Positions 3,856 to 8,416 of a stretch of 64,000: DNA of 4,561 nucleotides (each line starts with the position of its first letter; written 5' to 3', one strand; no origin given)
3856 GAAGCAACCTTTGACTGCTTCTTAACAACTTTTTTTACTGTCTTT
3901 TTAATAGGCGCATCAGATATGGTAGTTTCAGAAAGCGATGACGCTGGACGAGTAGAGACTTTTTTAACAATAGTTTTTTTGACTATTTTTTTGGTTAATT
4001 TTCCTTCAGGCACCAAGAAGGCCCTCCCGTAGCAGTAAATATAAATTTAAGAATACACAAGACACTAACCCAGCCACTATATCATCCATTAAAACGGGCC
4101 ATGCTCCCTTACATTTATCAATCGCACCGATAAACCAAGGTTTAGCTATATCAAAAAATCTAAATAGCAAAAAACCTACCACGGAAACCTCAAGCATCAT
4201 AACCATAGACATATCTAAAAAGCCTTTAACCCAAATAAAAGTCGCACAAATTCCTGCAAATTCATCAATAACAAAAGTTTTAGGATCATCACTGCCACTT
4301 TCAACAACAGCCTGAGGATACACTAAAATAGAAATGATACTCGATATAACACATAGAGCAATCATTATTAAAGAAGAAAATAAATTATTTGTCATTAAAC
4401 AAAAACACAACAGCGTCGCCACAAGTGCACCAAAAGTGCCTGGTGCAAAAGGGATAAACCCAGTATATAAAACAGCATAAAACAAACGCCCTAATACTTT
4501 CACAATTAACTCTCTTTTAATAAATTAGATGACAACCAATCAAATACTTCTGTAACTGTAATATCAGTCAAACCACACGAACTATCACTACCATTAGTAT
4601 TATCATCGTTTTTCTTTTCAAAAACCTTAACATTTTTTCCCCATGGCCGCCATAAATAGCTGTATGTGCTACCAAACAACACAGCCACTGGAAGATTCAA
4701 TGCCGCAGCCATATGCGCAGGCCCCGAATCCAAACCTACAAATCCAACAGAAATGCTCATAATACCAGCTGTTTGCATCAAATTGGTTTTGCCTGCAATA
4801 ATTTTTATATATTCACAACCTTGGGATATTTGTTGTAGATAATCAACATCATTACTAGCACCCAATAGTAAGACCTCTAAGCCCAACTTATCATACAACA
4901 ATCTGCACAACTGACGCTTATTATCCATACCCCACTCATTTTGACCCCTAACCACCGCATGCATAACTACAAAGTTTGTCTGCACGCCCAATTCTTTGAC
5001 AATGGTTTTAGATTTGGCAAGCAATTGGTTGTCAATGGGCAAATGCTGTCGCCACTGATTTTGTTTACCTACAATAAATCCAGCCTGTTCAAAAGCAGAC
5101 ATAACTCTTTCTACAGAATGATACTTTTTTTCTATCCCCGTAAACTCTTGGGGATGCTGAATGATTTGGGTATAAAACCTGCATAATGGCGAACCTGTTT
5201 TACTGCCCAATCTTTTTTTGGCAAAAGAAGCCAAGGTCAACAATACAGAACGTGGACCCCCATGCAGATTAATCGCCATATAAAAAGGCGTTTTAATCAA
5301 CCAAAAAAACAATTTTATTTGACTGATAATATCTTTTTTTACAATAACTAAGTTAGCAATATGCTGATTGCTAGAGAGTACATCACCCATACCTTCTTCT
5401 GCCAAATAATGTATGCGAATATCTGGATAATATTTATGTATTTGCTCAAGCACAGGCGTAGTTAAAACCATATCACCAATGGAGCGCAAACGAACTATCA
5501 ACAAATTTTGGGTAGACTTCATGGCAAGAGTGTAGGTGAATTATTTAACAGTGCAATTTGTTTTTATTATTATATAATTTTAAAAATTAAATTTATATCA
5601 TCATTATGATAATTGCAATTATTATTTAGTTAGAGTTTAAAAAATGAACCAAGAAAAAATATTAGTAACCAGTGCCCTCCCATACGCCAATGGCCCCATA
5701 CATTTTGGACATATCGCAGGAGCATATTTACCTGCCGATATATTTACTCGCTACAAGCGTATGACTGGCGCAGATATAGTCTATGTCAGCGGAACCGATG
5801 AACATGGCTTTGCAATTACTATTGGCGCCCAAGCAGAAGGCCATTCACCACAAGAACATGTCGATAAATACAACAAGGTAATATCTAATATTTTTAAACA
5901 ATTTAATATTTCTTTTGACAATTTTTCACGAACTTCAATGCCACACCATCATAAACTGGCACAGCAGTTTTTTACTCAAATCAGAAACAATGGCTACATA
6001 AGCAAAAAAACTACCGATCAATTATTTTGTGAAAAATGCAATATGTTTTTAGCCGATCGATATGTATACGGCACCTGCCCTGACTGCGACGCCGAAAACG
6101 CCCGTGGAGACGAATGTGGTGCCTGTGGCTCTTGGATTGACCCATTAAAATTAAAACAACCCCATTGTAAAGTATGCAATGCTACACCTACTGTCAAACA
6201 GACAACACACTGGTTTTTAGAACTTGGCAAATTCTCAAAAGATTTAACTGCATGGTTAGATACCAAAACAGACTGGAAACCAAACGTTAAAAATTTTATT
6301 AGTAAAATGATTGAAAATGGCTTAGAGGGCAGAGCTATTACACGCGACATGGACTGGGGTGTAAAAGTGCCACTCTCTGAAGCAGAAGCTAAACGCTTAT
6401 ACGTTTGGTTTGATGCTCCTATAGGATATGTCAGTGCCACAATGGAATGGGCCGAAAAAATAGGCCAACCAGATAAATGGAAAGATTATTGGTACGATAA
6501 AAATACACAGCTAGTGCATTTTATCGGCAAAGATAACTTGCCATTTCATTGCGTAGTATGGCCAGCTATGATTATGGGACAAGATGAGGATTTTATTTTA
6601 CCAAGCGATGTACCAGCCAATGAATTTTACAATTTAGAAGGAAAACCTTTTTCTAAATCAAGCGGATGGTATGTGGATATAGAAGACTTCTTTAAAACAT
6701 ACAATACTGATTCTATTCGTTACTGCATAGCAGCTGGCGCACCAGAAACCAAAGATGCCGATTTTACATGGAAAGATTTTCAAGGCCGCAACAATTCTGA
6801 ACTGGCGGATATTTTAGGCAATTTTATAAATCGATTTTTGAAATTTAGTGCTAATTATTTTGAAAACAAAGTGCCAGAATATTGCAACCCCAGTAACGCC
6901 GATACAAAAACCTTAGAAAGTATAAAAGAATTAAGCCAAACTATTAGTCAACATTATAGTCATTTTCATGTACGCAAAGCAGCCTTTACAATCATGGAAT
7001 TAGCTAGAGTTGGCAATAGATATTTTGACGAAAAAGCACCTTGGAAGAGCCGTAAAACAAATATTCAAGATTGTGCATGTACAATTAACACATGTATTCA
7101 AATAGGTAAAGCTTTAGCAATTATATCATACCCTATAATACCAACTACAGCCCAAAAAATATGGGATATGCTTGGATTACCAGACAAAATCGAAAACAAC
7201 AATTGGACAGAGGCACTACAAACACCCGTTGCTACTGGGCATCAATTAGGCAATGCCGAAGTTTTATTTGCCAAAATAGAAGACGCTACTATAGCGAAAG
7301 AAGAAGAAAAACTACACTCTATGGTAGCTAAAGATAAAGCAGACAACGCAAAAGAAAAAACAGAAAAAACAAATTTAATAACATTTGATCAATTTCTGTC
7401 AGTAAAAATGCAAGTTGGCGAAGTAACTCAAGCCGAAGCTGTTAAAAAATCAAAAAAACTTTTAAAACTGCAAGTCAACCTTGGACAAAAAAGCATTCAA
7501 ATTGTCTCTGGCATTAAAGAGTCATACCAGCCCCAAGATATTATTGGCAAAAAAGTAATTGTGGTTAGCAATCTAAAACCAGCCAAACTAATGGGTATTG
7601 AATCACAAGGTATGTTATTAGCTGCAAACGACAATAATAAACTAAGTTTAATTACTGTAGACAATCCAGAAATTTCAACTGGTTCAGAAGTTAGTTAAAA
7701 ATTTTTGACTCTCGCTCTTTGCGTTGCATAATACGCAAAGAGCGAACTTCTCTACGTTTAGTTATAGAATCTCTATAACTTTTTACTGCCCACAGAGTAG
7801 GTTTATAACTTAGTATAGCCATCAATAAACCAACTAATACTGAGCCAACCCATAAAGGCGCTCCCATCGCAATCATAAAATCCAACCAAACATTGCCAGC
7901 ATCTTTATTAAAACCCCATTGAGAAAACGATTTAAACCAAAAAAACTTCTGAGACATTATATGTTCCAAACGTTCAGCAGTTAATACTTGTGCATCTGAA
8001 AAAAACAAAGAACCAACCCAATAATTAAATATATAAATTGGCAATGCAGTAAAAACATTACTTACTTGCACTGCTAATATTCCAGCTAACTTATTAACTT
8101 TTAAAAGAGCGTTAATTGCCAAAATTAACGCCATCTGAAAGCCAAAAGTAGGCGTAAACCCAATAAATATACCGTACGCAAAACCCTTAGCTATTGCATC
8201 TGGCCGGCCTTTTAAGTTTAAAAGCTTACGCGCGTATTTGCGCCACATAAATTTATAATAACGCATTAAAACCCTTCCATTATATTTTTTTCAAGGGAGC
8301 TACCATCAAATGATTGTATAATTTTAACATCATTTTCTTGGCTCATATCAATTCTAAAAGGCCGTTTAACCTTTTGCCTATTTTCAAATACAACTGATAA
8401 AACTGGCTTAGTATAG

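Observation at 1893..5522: Transmembrane PP2C (SpoIIE/RsbU-like) phosphatase with a histone-H1-like lysine-rich tail, co-operonic with pgpA and an LPS heptosyltransferase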

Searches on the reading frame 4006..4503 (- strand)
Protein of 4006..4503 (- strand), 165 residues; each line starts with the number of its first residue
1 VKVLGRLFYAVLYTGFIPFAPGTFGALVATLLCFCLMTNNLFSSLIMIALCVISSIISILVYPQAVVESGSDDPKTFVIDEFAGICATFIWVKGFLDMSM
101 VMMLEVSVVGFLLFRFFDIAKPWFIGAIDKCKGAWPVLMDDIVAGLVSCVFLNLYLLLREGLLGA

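Call 3: search_protein_families(library=pfam, proteins=[window:4006-4503:-], max_evalue=0.01)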
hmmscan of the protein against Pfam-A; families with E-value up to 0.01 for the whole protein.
window:4006-4503:- (165 aa): 1 family
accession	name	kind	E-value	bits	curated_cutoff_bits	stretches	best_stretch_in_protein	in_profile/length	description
PF04608.18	PgpA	-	8e-35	120.3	28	1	10-154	4-139/141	Phosphatidylglycerophosphatase A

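Call 58: search_protein_families(library=ncbifam, proteins=[window:4006-4503:-], max_evalue=0.001)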
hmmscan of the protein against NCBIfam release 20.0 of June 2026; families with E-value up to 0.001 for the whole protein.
window:4006-4503:- (165 aa): 2 families
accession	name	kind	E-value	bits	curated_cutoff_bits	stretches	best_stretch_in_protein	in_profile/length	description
NF008288.0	PRK11068.1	equivalog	5.1e-18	65.6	226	1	13-152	23-153/165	phosphatidylglycerophosphatase A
TIGR03161.1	ribazole_CobZ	equivalog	0.0002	21.7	152.5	0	129-155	120-139/140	alpha-ribazole phosphatase CobZ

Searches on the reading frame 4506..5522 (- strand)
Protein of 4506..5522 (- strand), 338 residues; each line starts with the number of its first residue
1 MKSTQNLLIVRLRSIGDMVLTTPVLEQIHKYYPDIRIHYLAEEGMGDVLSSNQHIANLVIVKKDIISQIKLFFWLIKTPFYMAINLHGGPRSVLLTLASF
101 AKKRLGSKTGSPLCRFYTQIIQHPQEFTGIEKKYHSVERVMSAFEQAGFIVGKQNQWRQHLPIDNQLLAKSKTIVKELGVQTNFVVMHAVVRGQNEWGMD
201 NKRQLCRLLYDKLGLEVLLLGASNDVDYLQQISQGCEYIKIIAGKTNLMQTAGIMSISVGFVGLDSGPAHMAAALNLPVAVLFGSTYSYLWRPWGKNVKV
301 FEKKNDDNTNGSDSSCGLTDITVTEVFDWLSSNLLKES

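Call 3: search_protein_families(library=pfam, proteins=[window:4506-5522:-], max_evalue=0.01)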
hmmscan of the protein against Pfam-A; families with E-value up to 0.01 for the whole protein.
window:4506-5522:- (338 aa): 1 family
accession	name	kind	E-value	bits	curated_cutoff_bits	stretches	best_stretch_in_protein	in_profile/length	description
PF01075.23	Glyco_transf_9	-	2.9e-25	89.5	22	1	79-305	12-231/247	Glycosyltransferase family 9 (heptosyltransferase)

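Call 58: search_protein_families(library=ncbifam, proteins=[window:4506-5522:-], max_evalue=0.001)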
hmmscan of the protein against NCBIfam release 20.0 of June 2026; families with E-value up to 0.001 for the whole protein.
window:4506-5522:- (338 aa): 6 families
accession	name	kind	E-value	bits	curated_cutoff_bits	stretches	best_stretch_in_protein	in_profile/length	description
NF007742.0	PRK10422.1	equivalog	8e-34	117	467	1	2-301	3-306/352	lipopolysaccharide core heptosyltransferase RfaQ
TIGR02201.1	heptsyl_trn_III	equivalog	1.5e-31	109.7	170.2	1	7-302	2-305/344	putative lipopolysaccharide heptosyltransferase III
TIGR02193.1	heptsyl_trn_I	equivalog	2.3e-26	92.8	185.3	1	7-300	2-298/320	lipopolysaccharide heptosyltransferase I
NF008204.0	PRK10964.1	equivalog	4.7e-18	65.4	437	1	129-305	133-301/322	lipopolysaccharide heptosyltransferase RfaC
TIGR02195.1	heptsyl_trn_II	equivalog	1e-16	61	134.6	1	7-305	2-304/339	lipopolysaccharide heptosyltransferase II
NF008162.0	PRK10916.1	equivalog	5.9e-08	32.3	569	1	204-301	204-305/348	ADP-heptose--LPS heptosyltransferase RfaF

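Call 80: list_cluster_members(proteins=[window:4506-5522:-, window:4006-4503:-, window:901-1284:-, window:8266-9798:-, window:9795-11078:-, window:19601-21007:+, window:23375-24574:+, window:36229-37617:-, window:44559-45866:-, window:57411-58817:-])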
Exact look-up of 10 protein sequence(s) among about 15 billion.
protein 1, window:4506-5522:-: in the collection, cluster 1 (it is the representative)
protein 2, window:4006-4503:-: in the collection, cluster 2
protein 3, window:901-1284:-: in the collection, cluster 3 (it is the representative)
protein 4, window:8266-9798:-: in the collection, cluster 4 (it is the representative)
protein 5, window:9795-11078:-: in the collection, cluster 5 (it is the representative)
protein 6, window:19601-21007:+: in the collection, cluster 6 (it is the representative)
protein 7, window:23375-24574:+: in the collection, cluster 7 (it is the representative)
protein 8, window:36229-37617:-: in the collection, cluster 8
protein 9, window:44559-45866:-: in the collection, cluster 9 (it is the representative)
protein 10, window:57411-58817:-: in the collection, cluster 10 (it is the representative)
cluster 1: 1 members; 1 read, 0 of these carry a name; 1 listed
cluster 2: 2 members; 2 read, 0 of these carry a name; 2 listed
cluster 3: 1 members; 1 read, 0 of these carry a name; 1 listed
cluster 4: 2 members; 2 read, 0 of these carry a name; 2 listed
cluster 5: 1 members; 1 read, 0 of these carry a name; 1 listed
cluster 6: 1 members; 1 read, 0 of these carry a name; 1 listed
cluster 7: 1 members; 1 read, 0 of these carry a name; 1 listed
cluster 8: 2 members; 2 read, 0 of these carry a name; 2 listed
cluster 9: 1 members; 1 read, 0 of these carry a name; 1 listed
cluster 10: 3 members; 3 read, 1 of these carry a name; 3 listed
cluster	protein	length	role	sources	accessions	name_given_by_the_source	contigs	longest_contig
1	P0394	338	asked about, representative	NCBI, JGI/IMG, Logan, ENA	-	-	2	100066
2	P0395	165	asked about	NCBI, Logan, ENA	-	-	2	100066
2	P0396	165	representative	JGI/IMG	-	-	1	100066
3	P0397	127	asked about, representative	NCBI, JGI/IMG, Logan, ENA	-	-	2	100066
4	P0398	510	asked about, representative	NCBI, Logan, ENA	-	-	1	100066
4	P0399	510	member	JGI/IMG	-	-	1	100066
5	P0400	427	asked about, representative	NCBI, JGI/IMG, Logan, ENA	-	-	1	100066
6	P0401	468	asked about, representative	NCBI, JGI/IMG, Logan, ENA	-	-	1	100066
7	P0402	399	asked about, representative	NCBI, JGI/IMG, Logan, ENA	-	-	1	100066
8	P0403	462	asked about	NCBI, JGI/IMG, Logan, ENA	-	-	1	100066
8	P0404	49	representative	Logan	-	-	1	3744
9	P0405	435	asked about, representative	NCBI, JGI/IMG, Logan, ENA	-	-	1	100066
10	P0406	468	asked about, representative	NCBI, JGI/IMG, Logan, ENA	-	-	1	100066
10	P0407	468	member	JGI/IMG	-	3-isopropylmalate/(R)-2-methylmalate dehydratase large subunit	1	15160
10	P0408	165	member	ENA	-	-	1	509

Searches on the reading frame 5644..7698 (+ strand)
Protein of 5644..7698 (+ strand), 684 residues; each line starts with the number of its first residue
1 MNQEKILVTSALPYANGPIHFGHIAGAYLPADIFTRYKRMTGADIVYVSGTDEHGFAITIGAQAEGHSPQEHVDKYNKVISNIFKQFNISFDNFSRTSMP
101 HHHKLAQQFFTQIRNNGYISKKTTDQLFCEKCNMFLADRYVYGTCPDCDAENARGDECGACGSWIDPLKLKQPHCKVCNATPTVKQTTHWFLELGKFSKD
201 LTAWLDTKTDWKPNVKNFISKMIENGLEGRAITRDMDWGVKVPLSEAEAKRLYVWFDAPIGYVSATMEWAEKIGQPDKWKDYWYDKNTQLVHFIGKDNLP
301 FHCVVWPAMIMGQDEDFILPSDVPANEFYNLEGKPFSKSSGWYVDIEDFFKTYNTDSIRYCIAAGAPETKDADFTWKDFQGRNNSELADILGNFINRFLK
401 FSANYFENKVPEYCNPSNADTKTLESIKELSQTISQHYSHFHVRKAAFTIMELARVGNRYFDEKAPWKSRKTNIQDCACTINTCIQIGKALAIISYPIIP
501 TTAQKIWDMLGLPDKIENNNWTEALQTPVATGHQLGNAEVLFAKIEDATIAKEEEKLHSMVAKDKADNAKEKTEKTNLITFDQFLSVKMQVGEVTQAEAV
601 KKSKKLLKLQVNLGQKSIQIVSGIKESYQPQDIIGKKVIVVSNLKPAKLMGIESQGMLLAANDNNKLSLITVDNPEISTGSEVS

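Call 77: find_homologous_proteins(query=window:5644-7698:+, max_evalue=1e-50)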
Query window:5644-7698:+ (684 aa): 8000 proteins with E <= 1e-50 among 8000 candidates; the best 120 are listed.
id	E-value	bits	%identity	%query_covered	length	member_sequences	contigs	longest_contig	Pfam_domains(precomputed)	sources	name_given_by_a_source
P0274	0.0e+0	1605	100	100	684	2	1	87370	PF09334.18,PF08264.20,PF00133.29,PF01588.27,PF19303.6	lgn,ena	-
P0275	0.0e+0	1016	64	100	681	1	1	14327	PF09334.18,PF08264.20,PF00133.29,PF01588.27,PF19303.6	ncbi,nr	ncbi:MAG: methionine--tRNA ligase [Fibrobacteria bacterium]|nr:methionine--tRNA ligase [Fibrobacteri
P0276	1.1e-290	984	61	100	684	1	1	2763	PF09334.18,PF08264.20,PF00133.29,PF01588.27,PF19303.6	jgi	jgi:methionyl-tRNA synthetase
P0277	1.0e-289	981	62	100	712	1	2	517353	PF09334.18,PF08264.20,PF00133.29,PF01588.27,PF19303.6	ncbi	-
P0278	1.8e-282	957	61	100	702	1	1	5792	PF09334.18,PF08264.20,PF00133.29,PF01588.27,PF19303.6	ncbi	-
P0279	2.8e-279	947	59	100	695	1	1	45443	PF09334.18,PF08264.20,PF00133.29,PF01588.27,PF19303.6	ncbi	ncbi:methionine--tRNA ligase [Fibrobacterota bacterium]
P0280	1.4e-277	941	60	100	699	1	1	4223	PF09334.18,PF08264.20,PF00133.29,PF01588.27,PF19303.6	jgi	jgi:methionyl-tRNA synthetase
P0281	1.5e-270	918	56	100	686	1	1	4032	PF09334.18,PF08264.20,PF00133.29,PF01588.27,PF19303.6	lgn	-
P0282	4.1e-270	916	56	100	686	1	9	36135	PF09334.18,PF08264.20,PF00133.29,PF01588.27,PF19303.6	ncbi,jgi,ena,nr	ncbi:MAG TPA: methionine--tRNA ligase [Candidatus Eremiobacteraeota bacterium]|nr:MAG: Methionine--t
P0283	7.3e-269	912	58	98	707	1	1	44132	PF09334.18,PF08264.20,PF00133.29,PF01588.27,PF19303.6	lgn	-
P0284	1.6e-266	905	55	100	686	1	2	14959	PF09334.18,PF08264.20,PF00133.29,PF01588.27,PF19303.6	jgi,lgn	jgi:methionyl-tRNA synthetase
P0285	1.4e-264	898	56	100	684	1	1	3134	PF09334.18,PF00133.29,PF01588.27,PF19303.6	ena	-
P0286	5.3e-263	893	54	100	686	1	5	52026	PF09334.18,PF08264.20,PF00133.29,PF01588.27,PF19303.6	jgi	-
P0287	5.4e-263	893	54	100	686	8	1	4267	PF09334.18,PF08264.20,PF00133.29,PF01588.27,PF19303.6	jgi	-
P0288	7.6e-263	892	55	100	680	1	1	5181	PF09334.18,PF08264.20,PF00133.29,PF01588.27,PF19303.6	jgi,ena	-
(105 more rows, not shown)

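Call 78: find_encoding_contigs(protein=P0277, flank=10000, max_places=1)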
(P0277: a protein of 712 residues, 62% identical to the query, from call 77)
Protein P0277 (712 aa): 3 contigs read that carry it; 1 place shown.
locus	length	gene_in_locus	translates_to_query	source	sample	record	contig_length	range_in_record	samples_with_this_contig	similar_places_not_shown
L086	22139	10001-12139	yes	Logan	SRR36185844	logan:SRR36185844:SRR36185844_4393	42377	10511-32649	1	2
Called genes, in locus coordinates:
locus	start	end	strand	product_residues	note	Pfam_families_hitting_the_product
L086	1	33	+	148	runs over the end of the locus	PF09424:YqeY, PF02637:GatB_Yqey (weak)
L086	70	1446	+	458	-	PF00580:UvrD-helicase, PF13245:AAA_19, PF01443:Viral_helicase1 (faint), PF00580:UvrD-helicase, PF13361:UvrD_C, PF13538:UvrD_C_2 (faint)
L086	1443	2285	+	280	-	-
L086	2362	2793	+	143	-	PF07963:N_methyl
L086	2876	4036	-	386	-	-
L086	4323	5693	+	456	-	PF13487:HD_5, PF01966:HD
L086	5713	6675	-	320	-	-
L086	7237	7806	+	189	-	PF00376:MerR (weak), PF12728:HTH_17, PF13426:PAS_9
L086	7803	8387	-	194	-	PF04367:DUF502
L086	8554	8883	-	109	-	PF04977:DivIC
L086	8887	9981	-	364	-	PF02481:DNA_processg_A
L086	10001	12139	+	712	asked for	PF00133:tRNA-synt_1, PF09334:tRNA-synt_1g, PF19303:Anticodon_3, PF08264:Anticodon_1, PF01588:tRNA_bind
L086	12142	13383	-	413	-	PF14522:Cytochrome_C7 (faint), PF22678:Cytochrom_c_NrfB-like (faint), PF02085:Cytochrom_CIII (faint), PF09699:Paired_CXXCH_1, PF14537:Cytochrom_c3_2 (weak), PF09699:Paired_CXXCH_1, PF14537:Cytochrom_c3_2 (weak), PF09699:Paired_CXXCH_1 (weak), +1 more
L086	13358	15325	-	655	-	-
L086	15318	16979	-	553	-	PF00639:Rotamase (faint), PF13145:Rotamase_2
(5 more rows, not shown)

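Call 79: find_encoding_contigs(protein=P0275, flank=10000, max_places=1)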
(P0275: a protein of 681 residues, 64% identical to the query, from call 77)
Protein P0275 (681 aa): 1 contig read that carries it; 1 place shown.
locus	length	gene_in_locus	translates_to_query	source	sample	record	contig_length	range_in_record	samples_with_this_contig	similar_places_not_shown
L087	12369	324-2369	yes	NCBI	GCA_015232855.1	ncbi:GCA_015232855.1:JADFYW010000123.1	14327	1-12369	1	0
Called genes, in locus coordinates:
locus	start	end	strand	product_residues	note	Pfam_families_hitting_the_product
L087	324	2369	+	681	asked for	PF00133:tRNA-synt_1, PF09334:tRNA-synt_1g, PF08264:Anticodon_1, PF19303:Anticodon_3, PF01588:tRNA_bind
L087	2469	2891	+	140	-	PF00472:RF-1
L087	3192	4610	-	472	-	PF01743:PolyA_pol, PF12627:PolyA_pol_RNAbd (weak)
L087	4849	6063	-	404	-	PF07690:MFS_1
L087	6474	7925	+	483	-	PF02386:TrkH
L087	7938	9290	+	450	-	PF08245:Mur_ligase_M, PF02875:Mur_ligase_C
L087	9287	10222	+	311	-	PF03631:Virul_fac_BrkB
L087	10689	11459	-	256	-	PF00290:Trp_syntA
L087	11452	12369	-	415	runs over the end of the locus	PF00291:PALP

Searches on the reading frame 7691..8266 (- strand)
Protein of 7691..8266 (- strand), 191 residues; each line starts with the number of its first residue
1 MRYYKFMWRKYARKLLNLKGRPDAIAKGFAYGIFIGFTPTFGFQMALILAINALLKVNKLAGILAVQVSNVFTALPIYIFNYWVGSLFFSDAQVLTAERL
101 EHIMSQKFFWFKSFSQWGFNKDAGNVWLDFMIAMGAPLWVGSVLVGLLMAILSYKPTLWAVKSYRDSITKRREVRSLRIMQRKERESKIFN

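Call 3: search_protein_families(library=pfam, proteins=[window:7691-8266:-], max_evalue=0.01)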
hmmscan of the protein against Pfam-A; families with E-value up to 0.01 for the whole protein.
window:7691-8266:- (191 aa): 1 family
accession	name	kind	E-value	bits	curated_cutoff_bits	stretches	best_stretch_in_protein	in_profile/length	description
PF09835.14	DUF2062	-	8e-32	110.7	27.4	1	8-166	4-143/147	Uncharacterized protein conserved in bacteria (DUF2062)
